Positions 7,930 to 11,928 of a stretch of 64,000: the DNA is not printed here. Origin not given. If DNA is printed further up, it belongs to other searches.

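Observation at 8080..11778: SMC/RecF-like ATPase fused to tandem DUF4332 (HhH-like) domains with a eukaryote-style RS (Arg/Ser) tract between them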

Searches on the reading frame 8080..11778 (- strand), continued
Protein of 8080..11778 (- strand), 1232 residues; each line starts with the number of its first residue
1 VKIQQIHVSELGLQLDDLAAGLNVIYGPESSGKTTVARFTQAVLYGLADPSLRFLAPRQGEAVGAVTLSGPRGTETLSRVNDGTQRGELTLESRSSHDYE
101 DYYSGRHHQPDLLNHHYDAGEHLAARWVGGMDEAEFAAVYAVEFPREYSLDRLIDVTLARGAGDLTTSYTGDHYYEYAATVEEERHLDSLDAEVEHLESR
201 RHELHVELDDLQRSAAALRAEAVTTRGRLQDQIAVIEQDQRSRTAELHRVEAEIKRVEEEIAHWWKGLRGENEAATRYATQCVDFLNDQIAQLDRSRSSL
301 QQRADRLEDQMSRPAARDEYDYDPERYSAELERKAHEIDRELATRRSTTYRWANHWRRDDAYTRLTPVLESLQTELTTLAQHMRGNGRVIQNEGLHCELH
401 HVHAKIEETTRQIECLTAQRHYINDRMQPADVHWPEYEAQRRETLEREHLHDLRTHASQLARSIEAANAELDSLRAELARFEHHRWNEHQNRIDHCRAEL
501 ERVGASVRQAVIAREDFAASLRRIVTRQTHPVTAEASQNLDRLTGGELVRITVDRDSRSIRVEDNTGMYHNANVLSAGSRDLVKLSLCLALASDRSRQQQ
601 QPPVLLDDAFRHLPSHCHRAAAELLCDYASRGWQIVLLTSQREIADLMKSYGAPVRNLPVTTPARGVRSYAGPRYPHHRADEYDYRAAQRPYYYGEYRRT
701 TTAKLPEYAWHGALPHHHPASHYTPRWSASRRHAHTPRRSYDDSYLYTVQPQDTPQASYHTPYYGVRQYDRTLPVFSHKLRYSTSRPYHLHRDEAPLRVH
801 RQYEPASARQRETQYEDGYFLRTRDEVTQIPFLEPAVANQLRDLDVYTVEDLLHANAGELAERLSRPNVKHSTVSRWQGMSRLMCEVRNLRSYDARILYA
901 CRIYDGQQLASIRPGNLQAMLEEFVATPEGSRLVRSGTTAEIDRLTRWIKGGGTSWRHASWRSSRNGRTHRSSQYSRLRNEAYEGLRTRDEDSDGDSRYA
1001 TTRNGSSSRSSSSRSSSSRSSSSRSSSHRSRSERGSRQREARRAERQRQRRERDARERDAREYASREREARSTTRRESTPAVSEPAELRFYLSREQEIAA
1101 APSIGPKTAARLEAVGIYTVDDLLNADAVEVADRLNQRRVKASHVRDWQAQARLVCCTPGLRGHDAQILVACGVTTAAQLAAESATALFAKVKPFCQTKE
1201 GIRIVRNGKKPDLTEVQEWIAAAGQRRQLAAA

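Call 12: find_related_loci(query=A1, collection=genome_contigs, flank=10000)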
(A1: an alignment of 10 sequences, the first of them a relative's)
Query A1 (1232 aa) in genome_contigs; peptide patterns used: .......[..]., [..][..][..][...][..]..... (x = any residue, [..] = any of these).
598 stretches matched a pattern (row limit reached: there are more); 515 encode a relative of the query (tblastn E <= 1e-3); the best 80 are kept; 80 distinct loci.
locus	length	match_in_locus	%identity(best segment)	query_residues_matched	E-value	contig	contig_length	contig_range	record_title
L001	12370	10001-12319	32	521-1232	9e-79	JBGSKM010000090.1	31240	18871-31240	MAG: Pirellulaceae bacterium isolate JTS-AC180 k141_3701419, whole genome shotgun sequence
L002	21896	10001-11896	32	490-1232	1e-76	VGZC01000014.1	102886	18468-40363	MAG: Planctomycetota bacterium isolate M_DeepCast_65m_m2_011 M_DeepCast_65m_m2_011_Ga0194120_10000222, whole genome shot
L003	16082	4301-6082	33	625-1232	1e-75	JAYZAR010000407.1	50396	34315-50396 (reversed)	MAG: Planctomycetota bacterium isolate XB_MAG1188 DB_MAG1188_0407, whole genome shotgun sequence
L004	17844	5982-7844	34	622-1232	1e-72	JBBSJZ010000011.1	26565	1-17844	MAG: Pirellulales bacterium isolate LS4_metabat2.168 LS4_metabat2.168_K_3182827_L_26565_cov_9.0000, whole genome shotgun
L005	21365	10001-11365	39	803-1232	1e-71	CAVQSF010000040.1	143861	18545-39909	MAG: uncultured Planctomycetaceae bacterium isolate MFD09964.bin.2.26 genome assembly, contig: contig_82940, whole genom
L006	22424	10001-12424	30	442-1232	2e-70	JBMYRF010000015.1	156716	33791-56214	MAG: Rubripirellula sp. isolate ME_XS_2303_bin_66 ME_XS_2303_bin_66_14, whole genome shotgun sequence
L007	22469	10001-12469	30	436-1232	4e-70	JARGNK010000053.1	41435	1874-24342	MAG: Rubripirellula sp. isolate bin_ak_oxhcr2.033 NODE_739_length_41435_cov_5.961527, whole genome shotgun sequence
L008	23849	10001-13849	32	13-1232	1e-69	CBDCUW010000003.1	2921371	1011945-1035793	MAG: Rubripirellula sp. isolate a1daa49b-fd29-492b-8995-b18c1d2b297f genome assembly, contig: contig_3, whole genome sho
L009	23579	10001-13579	28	1-1232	5e-69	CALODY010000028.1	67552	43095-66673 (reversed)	MAG: Pirellulaceae bacterium isolate HOU_bin.0020 genome assembly, contig: contig_43736, whole genome shotgun sequence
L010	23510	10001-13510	25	1-1232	6e-68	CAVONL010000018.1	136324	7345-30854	MAG: uncultured Planctomycetaceae bacterium isolate MFD09779.bin.3.305 genome assembly, contig: contig_24442, whole geno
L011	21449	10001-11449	34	819-1232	4e-68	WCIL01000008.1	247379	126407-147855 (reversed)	MAG: Phycisphaera sp. RhM NODE_42_length_247386_cov_6.534642, whole genome shotgun sequence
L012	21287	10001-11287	36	819-1232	4e-68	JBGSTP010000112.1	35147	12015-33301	MAG: Pirellulaceae bacterium isolate JTS-AC41 k141_3806728, whole genome shotgun sequence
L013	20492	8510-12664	29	1-1232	7e-68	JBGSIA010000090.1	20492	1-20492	MAG: Pirellulaceae bacterium isolate JTS-AC118 k141_4292142, whole genome shotgun sequence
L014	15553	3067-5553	29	404-1232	2e-67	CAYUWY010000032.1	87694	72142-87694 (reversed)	MAG TPA_asm: uncultured Pirellulaceae bacterium isolate binchicken_co366_88 genome assembly, contig: NODE_95_length_8769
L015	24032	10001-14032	36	1-1232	2e-66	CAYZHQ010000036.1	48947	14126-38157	MAG TPA_asm: uncultured Pirellulaceae bacterium isolate binchicken_co13_449 genome assembly, contig: NODE_667_length_489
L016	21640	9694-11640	30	521-1232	3e-66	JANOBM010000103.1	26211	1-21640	MAG: Planctomycetaceae bacterium isolate VAR_18_metabat_111 VAR_18_k141_1810877, whole genome shotgun sequence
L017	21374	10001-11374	35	807-1232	4e-66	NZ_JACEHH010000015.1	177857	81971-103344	Stieleria mannarensis strain JC639 15, whole genome shotgun sequence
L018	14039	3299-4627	38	819-1232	3e-66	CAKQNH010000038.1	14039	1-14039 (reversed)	MAG: uncultured Pirellulaceae bacterium isolate REFINED_METABAT215_TOP10_CONTIGS_1500_ASSEMBLY_K77_MERGED__Nepal_MoBio_F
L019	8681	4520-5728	38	816-1232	4e-66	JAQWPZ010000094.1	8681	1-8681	MAG: Rubripirellula sp. isolate cluster2_bin.24 k141_4178872, whole genome shotgun sequence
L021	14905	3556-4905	38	819-1232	9e-66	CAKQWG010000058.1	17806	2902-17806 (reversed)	MAG: uncultured Pirellulaceae bacterium isolate REFINED_METABAT215_TOP10_CONTIGS_1500_ASSEMBLY_K77_MERGED__Nepal_MoBio_F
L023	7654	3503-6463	37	13-1232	4e-65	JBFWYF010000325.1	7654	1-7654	MAG: Pirellulaceae bacterium isolate CA_2019_TPBS_158 NODE_36004_length_7654_cov_2.865551_TPBS, whole genome shotgun seq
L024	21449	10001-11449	35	819-1232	2e-64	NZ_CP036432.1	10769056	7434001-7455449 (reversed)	Stieleria magnilauensis strain TBK1r chromosome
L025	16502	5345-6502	37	796-1232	1e-64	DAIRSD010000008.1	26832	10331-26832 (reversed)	MAG TPA_asm: Aureliella sp. isolate CTOTU1240 NODE_883_length_26832_cov_5.694439, whole genome shotgun sequence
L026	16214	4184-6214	29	522-1232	4e-64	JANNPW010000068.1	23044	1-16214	MAG: Mariniblastus sp. isolate SOY_31_metabat_97 SOY_31_k141_593006, whole genome shotgun sequence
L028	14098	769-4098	27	13-1232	4e-64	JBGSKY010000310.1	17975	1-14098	MAG: Pirellulaceae bacterium isolate JTS-AC193 k141_639272, whole genome shotgun sequence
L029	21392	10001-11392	35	819-1232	2e-63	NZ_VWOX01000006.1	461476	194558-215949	Roseiconus nitratireducens strain JC645 6_length=461476_depth=0.99x, whole genome shotgun sequence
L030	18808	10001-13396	36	1-1232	4e-63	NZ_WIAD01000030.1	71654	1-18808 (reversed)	Roseimaritima sediminicola strain JC651 30_length=71654_depth=1.01x, whole genome shotgun sequence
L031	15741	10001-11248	36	803-1232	6e-63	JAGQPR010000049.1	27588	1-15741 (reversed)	MAG: Planctomycetales bacterium isolate HKST-UBA45 NODE_49_length_27588_cov_4.108684, whole genome shotgun sequence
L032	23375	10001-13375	36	18-1232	3e-63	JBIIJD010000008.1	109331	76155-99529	MAG: Aureliella sp. isolate ME2001-09-10pf_3300042914_group1_bin87 Rohwer_bin1635_scaffold_75_c1, whole genome shotgun s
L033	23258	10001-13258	39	1-1232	2e-62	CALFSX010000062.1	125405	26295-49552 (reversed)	MAG TPA_asm: uncultured Planctomycetaceae bacterium isolate ERR2206764_bin.127_CONCOCT_v1.1_MAG genome assembly, contig:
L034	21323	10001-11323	35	819-1232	4e-62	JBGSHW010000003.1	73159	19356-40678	MAG: Pirellulaceae bacterium isolate JTS-AC114 k141_4417181, whole genome shotgun sequence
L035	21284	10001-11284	36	798-1232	8e-62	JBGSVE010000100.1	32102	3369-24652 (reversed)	MAG: Pirellulaceae bacterium isolate JTS-AC45 k141_1880855, whole genome shotgun sequence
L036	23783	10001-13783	28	13-1232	9e-62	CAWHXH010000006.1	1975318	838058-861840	MAG: Pirellulaceae bacterium isolate MFD03250.bin.1.55 genome assembly, contig: contig_21568, whole genome shotgun seque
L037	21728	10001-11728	28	611-1232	2e-61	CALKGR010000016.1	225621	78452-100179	MAG: uncultured Rubripirellula sp. isolate S4_Bin_METABAT__176_1 genome assembly, contig: c_000002423920, whole genome s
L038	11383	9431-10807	36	803-1232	3e-61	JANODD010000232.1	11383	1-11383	MAG: Planctomycetia bacterium isolate VAR_17_metabat_198 VAR_17_k141_4140022, whole genome shotgun sequence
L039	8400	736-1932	37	727-1232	1e-61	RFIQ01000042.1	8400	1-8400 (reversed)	MAG: Planctomycetota bacterium isolate J080 k99_117099, whole genome shotgun sequence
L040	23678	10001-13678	38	1-1232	4e-61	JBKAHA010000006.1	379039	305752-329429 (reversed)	MAG: Aureliella sp. isolate p Ske_MAG1_0006, whole genome shotgun sequence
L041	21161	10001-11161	36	819-1232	4e-61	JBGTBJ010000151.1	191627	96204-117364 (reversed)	MAG: Pirellulaceae bacterium isolate JTS-AC94 k141_2081181, whole genome shotgun sequence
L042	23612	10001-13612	38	1-1232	8e-61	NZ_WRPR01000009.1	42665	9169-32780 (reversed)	Candidatus Laterigemmans baculatus strain JC640 NODE_12_length_42571_cov_114.846001, whole genome shotgun sequence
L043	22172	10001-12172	29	444-1232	7e-61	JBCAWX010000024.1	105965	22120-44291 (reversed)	MAG: Planctomycetota bacterium isolate J06554_5 NODE_24_length_105965_cov_18.472594, whole genome shotgun sequence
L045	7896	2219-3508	36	803-1232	7e-61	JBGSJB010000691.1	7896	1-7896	MAG: Pirellulaceae bacterium isolate JTS-AC147 k141_3064319, whole genome shotgun sequence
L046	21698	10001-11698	29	625-1232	5e-61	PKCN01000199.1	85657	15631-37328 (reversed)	MAG: Planctomycetaceae bacterium isolate Plancto7 c_000000000042, whole genome shotgun sequence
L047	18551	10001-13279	39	1-1232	1e-60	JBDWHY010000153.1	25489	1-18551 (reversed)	MAG: Fuerstiella sp. isolate CI.59.F.A1_421_001 CI_59_F_A1_421_001_000000000153, whole genome shotgun sequence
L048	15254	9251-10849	31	619-1232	1e-60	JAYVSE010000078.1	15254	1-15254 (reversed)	MAG: Planctomycetaceae bacterium isolate GL74_DN_concoct_140 GL74_DN_concoct_140_77, whole genome shotgun sequence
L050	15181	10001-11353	32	743-1232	3e-60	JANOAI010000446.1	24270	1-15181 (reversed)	MAG: Pirellulaceae bacterium isolate VAR_18_metabat_324 VAR_18_k141_1868347, whole genome shotgun sequence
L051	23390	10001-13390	34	1-1232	3e-60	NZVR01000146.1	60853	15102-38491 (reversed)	MAG: Blastopirellula sp. isolate NAT61 44312, whole genome shotgun sequence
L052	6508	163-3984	35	1-1232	2e-60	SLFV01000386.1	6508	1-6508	MAG: Roseimaritima sp. isolate CSSed162cmB_66 CSSed16-2cmB-56512, whole genome shotgun sequence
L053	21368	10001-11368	36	812-1232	3e-60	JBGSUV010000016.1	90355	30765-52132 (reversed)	MAG: Pirellulaceae bacterium isolate JTS-AC441 k141_988319, whole genome shotgun sequence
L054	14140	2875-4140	33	819-1232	1e-59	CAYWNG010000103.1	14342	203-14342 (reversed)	MAG TPA_asm: uncultured Pirellulaceae bacterium isolate binchicken_co214_133 genome assembly, contig: NODE_4694_length_1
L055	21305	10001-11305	35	803-1232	3e-59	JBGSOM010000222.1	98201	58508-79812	MAG: Pirellulaceae bacterium isolate JTS-AC280 k141_2557567, whole genome shotgun sequence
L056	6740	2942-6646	26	1-1232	5e-59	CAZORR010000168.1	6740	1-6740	MAG TPA_asm: uncultured Pirellulaceae bacterium isolate SRP114822_co2_95 genome assembly, contig: NODE_7737_length_6740_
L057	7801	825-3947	36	1-1232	2e-58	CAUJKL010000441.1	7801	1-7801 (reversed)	MAG: Planctomycetota bacterium isolate KLAP164 genome assembly, contig: KLAP164_180784, whole genome shotgun sequence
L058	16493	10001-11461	36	803-1232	9e-58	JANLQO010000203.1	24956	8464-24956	MAG: Planctomycetia bacterium isolate OTE_38_metabat_190 OTE_38_k141_1822761, whole genome shotgun sequence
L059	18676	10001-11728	30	618-1232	9e-65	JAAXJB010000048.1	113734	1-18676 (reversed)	MAG: Rubripirellula sp. isolate SW22112_bin_5 NODE_57_length_113734_cov_15.765269, whole genome shotgun sequence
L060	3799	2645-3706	37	819-1232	6e-58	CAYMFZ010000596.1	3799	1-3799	MAG TPA_asm: uncultured Pirellulaceae bacterium isolate SRP268394_co1_103 genome assembly, contig: NODE_31958_length_379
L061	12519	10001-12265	27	416-1232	4e-57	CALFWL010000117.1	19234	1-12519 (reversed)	MAG: uncultured Pirellulaceae bacterium isolate H2_Bin_Bin_40_1_1 genome assembly, contig: c_000000380816, whole genome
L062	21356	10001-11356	35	803-1232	3e-57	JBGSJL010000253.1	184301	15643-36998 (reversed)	MAG: Pirellulaceae bacterium isolate JTS-AC156 k141_1884006, whole genome shotgun sequence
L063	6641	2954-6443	34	1-1232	7e-57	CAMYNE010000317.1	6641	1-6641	MAG: uncultured Pirellulaceae bacterium isolate FCS_M_Planctomycetota_03 genome assembly, contig: scaffold_24162, whole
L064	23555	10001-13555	27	1-1232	1e-56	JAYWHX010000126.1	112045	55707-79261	MAG: Planctomycetota bacterium isolate GLR80_GL56_UP_1_metabat_48 GLR80_GL56_UP_1_metabat_48_125, whole genome shotgun s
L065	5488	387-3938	33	1-1232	1e-56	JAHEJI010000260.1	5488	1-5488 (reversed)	MAG: Planctomycetaceae bacterium isolate Ww544 NODE_60671_length_5488_cov_3.143283, whole genome shotgun sequence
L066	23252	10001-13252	37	1-1232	4e-56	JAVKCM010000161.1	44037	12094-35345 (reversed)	MAG: Fuerstiella sp. isolate F4-SAH-21 k141_32894, whole genome shotgun sequence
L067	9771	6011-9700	36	1-1232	7e-56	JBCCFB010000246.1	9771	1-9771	MAG: Planctomycetota bacterium isolate P01_B01_bin.120 k141_2860993_length_9771_cov_9.0000, whole genome shotgun sequenc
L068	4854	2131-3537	34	803-1232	3e-56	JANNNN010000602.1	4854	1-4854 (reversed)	MAG: Planctomycetia bacterium isolate SOY_35_concoct_239 SOY_35_k141_1705249, whole genome shotgun sequence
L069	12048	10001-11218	33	817-1232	5e-56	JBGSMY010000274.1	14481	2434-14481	MAG: Pirellulaceae bacterium isolate JTS-AC242 k141_765450, whole genome shotgun sequence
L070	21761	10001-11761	35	481-1232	1e-55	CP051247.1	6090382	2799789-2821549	MAG: Planctomycetaceae bacterium isolate ih15 chromosome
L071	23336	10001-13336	36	1-1232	1e-55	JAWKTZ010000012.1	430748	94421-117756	MAG: Planctomycetaceae bacterium isolate ABC1.50 ABC1.50.fa-12, whole genome shotgun sequence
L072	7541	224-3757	33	18-1232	9e-56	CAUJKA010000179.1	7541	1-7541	MAG: Planctomycetota bacterium isolate KLAP7 genome assembly, contig: KLAP7_768835, whole genome shotgun sequence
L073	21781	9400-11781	33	444-1232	2e-55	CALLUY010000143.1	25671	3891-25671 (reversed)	MAG: uncultured Pirellulaceae bacterium isolate L1_Bin_Bin_192_sub_1 genome assembly, contig: c_000000615180, whole geno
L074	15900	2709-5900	41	12-1232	2e-55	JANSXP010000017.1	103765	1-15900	MAG: Planctomycetaceae bacterium isolate bin.28 k141_50761_length_103765_cov_10.9978, whole genome shotgun sequence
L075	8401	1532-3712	37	398-1232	3e-55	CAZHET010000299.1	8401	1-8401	MAG TPA_asm: uncultured Planctomycetaceae bacterium isolate SRP072547_co1_440 genome assembly, contig: NODE_17511_length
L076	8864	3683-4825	32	804-1232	3e-55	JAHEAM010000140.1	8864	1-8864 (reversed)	MAG: Planctomycetaceae bacterium isolate Ww107 NODE_19799_length_8864_cov_2.040146, whole genome shotgun sequence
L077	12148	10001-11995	27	535-1232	2e-58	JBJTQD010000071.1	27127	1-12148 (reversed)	MAG: Planctomycetota bacterium isolate samp_4448_VAMB_936 samp_4448_1382918, whole genome shotgun sequence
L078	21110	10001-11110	35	817-1232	4e-55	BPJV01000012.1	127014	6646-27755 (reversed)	MAG: Pirellulaceae bacterium KatS3mg111 DNA, contig_7260, whole genome shotgun sequence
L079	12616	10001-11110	34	819-1232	9e-55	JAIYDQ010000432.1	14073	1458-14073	MAG: Planctomycetaceae bacterium isolate H1_MAG_00040 pond_H1_MAG_00040_000000000235, whole genome shotgun sequence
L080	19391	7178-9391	29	467-1232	6e-67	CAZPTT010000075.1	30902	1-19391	MAG TPA_asm: uncultured Pirellulaceae bacterium isolate SRP268394_co2_159 genome assembly, contig: NODE_2018_length_3090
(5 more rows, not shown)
